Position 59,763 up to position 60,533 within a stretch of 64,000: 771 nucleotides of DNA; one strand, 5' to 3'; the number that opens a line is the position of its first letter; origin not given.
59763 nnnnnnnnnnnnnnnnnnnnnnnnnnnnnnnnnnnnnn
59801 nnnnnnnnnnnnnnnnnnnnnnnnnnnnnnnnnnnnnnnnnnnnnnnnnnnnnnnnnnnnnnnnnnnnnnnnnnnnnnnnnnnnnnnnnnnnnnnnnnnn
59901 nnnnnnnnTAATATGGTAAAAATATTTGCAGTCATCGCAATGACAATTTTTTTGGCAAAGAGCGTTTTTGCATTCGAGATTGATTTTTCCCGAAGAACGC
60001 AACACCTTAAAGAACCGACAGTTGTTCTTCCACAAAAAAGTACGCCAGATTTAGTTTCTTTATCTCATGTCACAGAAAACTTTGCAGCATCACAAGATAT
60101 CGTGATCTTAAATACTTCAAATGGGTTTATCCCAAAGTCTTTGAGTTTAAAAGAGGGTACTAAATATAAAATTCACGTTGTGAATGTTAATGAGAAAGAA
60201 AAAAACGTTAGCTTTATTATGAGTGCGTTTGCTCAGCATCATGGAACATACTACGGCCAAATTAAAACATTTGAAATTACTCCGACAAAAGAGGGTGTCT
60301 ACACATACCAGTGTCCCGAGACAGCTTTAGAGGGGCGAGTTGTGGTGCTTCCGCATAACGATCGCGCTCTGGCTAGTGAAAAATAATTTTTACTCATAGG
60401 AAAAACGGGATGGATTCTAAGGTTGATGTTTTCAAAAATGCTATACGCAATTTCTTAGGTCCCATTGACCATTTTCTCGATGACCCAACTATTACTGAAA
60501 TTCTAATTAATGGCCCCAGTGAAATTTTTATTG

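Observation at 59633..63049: Orphan minimal CpaF/VirB11-type ATPase in an operon with a small cytosolic protein and a ligand-deficient cupredoxin-like exported protein, followed by a soluble histidine kinase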

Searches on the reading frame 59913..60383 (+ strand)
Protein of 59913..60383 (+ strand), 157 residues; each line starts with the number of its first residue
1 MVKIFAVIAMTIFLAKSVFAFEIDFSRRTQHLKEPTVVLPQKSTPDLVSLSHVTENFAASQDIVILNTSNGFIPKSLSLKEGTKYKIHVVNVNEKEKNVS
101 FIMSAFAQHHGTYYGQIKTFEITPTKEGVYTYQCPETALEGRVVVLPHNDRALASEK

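Call 3: search_protein_families(library=pfam, proteins=[window:59913-60383:+], max_evalue=0.1)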
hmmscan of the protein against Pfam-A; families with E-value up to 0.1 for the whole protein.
window:59913-60383:+ (157 aa): 1 family
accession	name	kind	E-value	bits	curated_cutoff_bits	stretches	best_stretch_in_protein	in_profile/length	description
PF13473.12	Cupredoxin_1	-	1.5e-07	31.8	27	1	54-145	14-104/104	Cupredoxin-like domain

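Call 4: search_protein_families(library=ncbifam, proteins=[window:59913-60383:+], max_evalue=0.1)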
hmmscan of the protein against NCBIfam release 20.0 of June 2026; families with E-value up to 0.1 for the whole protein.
window:59913-60383:+ (157 aa): 3 families
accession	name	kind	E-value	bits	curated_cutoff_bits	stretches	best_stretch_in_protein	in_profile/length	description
TIGR04246.1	nitrous_NosZ_Gp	equivalog_domain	0.00031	19.1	625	1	70-136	494-561/578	Sec-dependent nitrous-oxide reductase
NF050117.1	aa3_CtaC_Actin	exception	0.019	14.2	250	1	94-136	175-217/244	aa3-type cytochrome oxidase subunit II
TIGR03096.1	nitroso_cyanin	equivalog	0.071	12.9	142.85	1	61-134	49-118/135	nitrosocyanin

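Call 78: search_protein_families(library=padloc, proteins=[window:59913-60383:+], max_evalue=0.001)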
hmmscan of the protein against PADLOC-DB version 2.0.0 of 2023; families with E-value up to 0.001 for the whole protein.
window:59913-60383:+ (157 aa): 0 families

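Call 98: search_solved_structures(query=A3, max_evalue=1, show_alignments=3)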
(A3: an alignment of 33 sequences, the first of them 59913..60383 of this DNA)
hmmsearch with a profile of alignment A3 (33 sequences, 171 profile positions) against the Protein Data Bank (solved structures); distinct sequences matched with E-value up to 1: 12.
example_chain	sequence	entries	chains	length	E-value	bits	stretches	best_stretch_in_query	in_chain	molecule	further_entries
2mry_A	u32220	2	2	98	0.00025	23.9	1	79-157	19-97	Uncharacterized protein | CupA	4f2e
1iby_A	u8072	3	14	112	0.4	13.4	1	86-146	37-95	NITROSOCYANIN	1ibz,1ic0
3ply_A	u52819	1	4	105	0.56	13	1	98-157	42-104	Amicyanin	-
2qdv_A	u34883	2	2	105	0.6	12.9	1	98-157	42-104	Amicyanin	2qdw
4p5r_A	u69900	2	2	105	0.65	12.8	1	98-157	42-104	Amicyanin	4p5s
2gb2_A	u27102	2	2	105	0.68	12.7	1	98-157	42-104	Amicyanin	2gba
1mda_A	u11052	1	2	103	0.75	12.6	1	98-157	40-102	AMICYANIN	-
2idt_A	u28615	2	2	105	0.78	12.5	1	98-157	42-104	Amicyanin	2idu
1aac_A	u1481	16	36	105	0.78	12.5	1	98-157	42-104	AMICYANIN | PROTEIN (AMICYANIN)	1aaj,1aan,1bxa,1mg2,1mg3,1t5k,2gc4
2idq_A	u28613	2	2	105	0.83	12.4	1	98-157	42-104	Amicyanin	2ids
3rym_A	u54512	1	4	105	0.85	12.4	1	98-157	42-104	Amicyanin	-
4rly_A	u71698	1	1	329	0.96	12.2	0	79-105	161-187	Nav1.2 - AnkB chimera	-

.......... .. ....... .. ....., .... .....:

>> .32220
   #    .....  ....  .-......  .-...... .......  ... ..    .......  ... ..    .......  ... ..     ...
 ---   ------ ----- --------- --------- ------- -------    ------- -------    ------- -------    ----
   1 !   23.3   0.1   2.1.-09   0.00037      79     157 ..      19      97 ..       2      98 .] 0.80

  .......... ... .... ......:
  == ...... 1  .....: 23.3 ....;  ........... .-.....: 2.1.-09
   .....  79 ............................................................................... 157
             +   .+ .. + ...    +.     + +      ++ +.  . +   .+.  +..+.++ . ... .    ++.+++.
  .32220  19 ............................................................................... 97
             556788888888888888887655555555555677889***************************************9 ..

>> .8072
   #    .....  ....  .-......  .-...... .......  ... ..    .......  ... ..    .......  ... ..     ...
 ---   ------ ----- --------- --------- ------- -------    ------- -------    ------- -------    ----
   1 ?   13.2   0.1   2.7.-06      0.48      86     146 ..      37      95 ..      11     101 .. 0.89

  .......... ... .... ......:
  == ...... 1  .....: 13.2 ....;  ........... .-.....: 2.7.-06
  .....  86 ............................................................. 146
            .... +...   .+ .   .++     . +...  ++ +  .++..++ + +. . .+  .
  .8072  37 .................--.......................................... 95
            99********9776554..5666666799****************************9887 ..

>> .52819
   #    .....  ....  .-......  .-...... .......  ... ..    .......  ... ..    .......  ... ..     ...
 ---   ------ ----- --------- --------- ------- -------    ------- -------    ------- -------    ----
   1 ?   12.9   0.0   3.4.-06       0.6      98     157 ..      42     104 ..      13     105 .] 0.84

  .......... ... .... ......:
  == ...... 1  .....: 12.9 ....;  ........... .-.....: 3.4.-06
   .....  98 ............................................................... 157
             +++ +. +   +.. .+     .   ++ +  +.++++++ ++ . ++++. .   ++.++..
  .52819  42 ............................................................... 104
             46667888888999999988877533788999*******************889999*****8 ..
